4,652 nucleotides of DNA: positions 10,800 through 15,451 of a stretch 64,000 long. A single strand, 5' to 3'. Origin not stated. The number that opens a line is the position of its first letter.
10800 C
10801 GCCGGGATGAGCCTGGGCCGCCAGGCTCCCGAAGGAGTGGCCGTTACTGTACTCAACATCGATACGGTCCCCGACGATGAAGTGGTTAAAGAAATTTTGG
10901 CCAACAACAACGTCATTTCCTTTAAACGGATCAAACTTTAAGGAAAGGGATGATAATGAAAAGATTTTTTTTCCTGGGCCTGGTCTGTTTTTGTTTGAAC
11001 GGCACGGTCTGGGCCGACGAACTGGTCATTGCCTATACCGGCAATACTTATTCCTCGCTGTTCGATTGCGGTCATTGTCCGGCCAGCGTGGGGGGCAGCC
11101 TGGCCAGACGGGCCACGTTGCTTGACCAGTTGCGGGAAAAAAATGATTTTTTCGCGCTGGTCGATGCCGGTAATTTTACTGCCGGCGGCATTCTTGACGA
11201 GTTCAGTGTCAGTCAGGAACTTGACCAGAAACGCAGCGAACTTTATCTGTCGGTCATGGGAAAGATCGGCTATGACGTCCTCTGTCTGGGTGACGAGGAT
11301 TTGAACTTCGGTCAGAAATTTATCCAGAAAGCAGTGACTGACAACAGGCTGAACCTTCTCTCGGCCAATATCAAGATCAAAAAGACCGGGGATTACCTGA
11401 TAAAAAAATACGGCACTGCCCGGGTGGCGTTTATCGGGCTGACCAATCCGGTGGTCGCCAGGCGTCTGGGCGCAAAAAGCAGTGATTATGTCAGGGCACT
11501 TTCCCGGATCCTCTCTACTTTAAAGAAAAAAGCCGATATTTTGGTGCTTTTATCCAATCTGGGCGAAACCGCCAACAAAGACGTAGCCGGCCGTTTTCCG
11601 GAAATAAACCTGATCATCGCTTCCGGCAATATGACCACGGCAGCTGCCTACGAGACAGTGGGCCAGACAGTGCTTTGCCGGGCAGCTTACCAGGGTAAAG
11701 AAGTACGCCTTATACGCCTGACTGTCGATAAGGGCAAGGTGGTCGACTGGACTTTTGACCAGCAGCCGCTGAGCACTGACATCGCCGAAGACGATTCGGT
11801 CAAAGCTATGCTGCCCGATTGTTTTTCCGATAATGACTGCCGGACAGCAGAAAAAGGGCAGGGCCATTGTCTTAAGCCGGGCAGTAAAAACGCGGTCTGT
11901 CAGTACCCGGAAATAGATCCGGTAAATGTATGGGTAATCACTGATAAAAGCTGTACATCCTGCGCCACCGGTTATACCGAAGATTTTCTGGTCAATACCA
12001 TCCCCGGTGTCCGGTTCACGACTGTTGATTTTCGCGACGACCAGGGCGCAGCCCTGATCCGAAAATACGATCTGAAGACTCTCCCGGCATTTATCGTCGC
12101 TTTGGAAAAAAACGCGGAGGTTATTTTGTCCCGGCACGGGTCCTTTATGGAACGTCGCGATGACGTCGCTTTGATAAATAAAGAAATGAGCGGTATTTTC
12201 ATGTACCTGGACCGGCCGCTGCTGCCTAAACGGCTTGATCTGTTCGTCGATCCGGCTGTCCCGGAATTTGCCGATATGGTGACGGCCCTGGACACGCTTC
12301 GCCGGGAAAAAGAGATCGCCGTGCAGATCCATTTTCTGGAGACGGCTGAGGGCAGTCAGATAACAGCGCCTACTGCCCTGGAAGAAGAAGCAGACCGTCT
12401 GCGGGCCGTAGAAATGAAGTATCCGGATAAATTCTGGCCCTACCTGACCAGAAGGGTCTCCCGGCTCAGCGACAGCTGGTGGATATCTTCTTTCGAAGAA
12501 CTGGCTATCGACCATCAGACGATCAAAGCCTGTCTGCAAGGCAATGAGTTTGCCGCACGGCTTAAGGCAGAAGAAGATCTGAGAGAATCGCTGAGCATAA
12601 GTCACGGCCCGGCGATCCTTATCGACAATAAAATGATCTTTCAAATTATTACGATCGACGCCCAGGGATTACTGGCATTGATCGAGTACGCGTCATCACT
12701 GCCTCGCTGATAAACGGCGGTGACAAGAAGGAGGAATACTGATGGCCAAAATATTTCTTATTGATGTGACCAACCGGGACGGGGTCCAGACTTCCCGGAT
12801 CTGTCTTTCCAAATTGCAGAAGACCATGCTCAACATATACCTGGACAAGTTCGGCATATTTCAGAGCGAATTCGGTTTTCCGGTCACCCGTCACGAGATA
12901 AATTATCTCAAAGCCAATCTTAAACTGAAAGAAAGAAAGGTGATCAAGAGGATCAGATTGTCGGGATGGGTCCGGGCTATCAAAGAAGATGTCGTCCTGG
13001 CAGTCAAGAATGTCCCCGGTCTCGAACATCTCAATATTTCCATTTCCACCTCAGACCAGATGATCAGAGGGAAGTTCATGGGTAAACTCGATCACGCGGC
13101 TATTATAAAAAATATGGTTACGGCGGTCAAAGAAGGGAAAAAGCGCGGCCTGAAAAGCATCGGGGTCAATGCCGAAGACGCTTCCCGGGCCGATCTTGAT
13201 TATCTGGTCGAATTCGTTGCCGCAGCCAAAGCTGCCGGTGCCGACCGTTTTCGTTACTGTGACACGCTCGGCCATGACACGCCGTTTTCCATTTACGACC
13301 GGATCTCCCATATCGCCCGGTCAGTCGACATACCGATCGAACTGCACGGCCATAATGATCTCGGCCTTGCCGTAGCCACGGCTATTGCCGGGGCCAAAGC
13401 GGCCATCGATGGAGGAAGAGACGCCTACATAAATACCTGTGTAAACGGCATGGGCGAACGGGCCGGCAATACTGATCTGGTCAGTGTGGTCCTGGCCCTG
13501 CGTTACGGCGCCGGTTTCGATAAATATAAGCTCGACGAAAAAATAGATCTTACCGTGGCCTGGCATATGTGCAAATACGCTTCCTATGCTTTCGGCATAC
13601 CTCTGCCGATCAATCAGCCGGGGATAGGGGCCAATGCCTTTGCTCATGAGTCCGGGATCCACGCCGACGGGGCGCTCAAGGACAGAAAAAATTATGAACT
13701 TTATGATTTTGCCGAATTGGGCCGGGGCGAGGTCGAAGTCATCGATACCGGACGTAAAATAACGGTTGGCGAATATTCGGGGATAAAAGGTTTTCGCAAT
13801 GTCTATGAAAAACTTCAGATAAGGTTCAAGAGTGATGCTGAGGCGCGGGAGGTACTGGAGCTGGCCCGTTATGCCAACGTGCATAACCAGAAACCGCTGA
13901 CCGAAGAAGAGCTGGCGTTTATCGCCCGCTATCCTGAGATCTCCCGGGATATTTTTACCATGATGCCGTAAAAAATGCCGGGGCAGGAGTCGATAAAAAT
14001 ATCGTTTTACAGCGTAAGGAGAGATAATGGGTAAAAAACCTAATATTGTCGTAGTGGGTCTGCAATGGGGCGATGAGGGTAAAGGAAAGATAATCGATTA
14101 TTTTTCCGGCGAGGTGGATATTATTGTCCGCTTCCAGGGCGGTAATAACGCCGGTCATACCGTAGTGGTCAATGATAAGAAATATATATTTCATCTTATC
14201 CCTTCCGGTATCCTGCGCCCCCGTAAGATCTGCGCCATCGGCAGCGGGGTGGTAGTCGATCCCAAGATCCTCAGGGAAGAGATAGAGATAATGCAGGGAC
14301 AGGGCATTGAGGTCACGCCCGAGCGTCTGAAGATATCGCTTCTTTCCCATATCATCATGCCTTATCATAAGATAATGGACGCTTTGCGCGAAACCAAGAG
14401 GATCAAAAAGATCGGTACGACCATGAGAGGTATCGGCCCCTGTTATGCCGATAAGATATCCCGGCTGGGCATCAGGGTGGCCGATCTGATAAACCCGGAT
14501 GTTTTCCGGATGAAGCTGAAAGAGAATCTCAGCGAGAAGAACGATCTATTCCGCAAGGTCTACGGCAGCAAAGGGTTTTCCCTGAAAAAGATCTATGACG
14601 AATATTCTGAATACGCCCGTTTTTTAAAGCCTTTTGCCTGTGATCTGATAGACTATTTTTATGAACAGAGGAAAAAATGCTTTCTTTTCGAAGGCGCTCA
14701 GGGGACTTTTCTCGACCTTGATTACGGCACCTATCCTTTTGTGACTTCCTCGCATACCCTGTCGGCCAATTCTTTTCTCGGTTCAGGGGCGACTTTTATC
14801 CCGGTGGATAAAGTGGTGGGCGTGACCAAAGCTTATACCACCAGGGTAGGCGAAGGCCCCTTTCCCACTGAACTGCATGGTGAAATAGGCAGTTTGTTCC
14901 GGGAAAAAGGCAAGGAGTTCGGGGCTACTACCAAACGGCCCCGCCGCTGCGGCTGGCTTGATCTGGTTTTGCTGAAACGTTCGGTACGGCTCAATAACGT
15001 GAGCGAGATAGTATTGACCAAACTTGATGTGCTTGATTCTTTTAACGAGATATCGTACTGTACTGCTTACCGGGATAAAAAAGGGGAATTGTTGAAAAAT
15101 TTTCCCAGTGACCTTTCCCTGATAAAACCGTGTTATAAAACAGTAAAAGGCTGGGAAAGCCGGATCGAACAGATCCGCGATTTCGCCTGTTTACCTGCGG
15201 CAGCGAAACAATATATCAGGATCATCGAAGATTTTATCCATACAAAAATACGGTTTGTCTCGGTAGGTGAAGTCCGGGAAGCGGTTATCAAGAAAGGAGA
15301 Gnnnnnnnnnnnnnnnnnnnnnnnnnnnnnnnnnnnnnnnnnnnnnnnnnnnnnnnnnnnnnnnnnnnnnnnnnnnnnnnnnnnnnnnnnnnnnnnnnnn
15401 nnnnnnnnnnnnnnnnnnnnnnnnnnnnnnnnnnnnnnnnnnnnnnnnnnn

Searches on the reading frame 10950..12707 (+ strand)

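Call 12: search_protein_families(library=pfam, proteins=[window:10950-12707:+], max_evalue=0.001)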
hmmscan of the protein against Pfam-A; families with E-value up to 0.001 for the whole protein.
window:10950-12707:+ (586 aa): 0 families

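Call 67: search_protein_families(library=ncbifam, proteins=[window:10950-12707:+], max_evalue=0.001)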
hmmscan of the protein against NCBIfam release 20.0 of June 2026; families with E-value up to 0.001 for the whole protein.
window:10950-12707:+ (586 aa): 12 families
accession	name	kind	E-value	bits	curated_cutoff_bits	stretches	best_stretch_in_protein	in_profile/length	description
NF041198.1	UshA_like_PCGU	equivalog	5.2e-36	124.3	275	1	8-273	7-281/519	UshA-like (seleno)protein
NF049981.1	UshA_like_Sel_2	equivalog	4.3e-19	69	140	1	25-288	1-261/262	UshA-like (seleno)protein family 2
TIGR04486.1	thiosulf_SoxB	equivalog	1e-13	50.5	550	1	47-288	114-360/556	thiosulfohydrolase SoxB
NF006934.0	PRK09419.1-1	subfamily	1.8e-13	49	1646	1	48-288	77-331/1174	multifunctional 2',3'-cyclic-nucleotide 2'-phosphodiesterase/3'-nucleotidase/5'-nucleotidase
NF008871.0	PRK11907.1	equivalog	2.2e-12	45.9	1266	1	51-162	144-256/814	bifunctional 2',3'-cyclic-nucleotide 2'-phosphodiesterase/3'-nucleotidase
NF006938.0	PRK09420.1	equivalog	3.7e-11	42.1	486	1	51-154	53-156/648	bifunctional 2',3'-cyclic-nucleotide 2'-phosphodiesterase/3'-nucleotidase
TIGR01390.1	CycNucDiestase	equivalog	1.1e-09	37.4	883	1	50-154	30-134/626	2',3'-cyclic-nucleotide 2'-phosphodiesterase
NF006937.0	PRK09419.1-4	equivalog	1.2e-08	32.9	2554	1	50-145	51-150/1411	multifunctional 2',3'-cyclic-nucleotide 2'-phosphodiesterase/3'-nucleotidase/5'-nucleotidase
NF006935.0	PRK09419.1-2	equivalog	1.3e-07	29.6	2801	1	50-166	74-190/1445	multifunctional 2',3'-cyclic-nucleotide 2'-phosphodiesterase/3'-nucleotidase/5'-nucleotidase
NF006936.0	PRK09419.1-3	equivalog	3.8e-05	21.5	2542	1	50-144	86-181/1212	multifunctional 2',3'-cyclic-nucleotide 2'-phosphodiesterase/3'-nucleotidase/5'-nucleotidase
NF007109.1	PRK09558.1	equivalog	0.00021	20.2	600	1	90-167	93-175/550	bifunctional UDP-sugar hydrolase/5'-nucleotidase UshA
NF006933.0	PRK09418.1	equivalog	0.00045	18.5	1419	1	51-142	68-165/780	bifunctional 2',3'-cyclic-nucleotide 2'-phosphodiesterase/3'-nucleotidase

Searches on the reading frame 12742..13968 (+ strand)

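Call 12: search_protein_families(library=pfam, proteins=[window:12742-13968:+], max_evalue=0.001)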
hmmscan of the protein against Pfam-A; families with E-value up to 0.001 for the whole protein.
window:12742-13968:+ (409 aa): 2 families
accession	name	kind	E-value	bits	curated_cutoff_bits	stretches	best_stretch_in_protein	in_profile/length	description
PF00682.25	HMGL-like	-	5.6e-45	154.2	29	1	4-270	2-250/260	HMGL-like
PF22617.1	HCS_D2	-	8.9e-10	39.3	27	1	295-371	2-70/82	Homocitrate synthase post-HMGL domain-like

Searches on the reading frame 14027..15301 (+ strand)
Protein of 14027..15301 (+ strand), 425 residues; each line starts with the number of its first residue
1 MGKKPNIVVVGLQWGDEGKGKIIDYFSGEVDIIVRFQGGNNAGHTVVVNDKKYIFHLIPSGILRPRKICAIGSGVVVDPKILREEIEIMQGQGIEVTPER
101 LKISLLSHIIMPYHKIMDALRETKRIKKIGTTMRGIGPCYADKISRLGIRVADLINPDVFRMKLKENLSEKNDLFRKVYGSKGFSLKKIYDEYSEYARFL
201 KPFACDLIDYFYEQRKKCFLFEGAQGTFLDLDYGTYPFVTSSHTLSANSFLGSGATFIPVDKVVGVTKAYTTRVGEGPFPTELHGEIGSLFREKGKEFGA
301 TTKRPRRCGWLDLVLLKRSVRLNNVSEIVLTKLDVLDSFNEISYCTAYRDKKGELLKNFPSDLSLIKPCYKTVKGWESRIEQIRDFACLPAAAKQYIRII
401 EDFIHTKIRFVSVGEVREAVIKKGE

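Call 12: search_protein_families(library=pfam, proteins=[window:14027-15301:+], max_evalue=0.001)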
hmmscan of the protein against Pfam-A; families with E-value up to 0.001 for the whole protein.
window:14027-15301:+ (425 aa): 1 family
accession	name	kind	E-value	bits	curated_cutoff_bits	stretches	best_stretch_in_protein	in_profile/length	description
PF00709.27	Adenylsucc_synt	-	3.2e-167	556.9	27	1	8-421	1-416/416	Adenylosuccinate synthetase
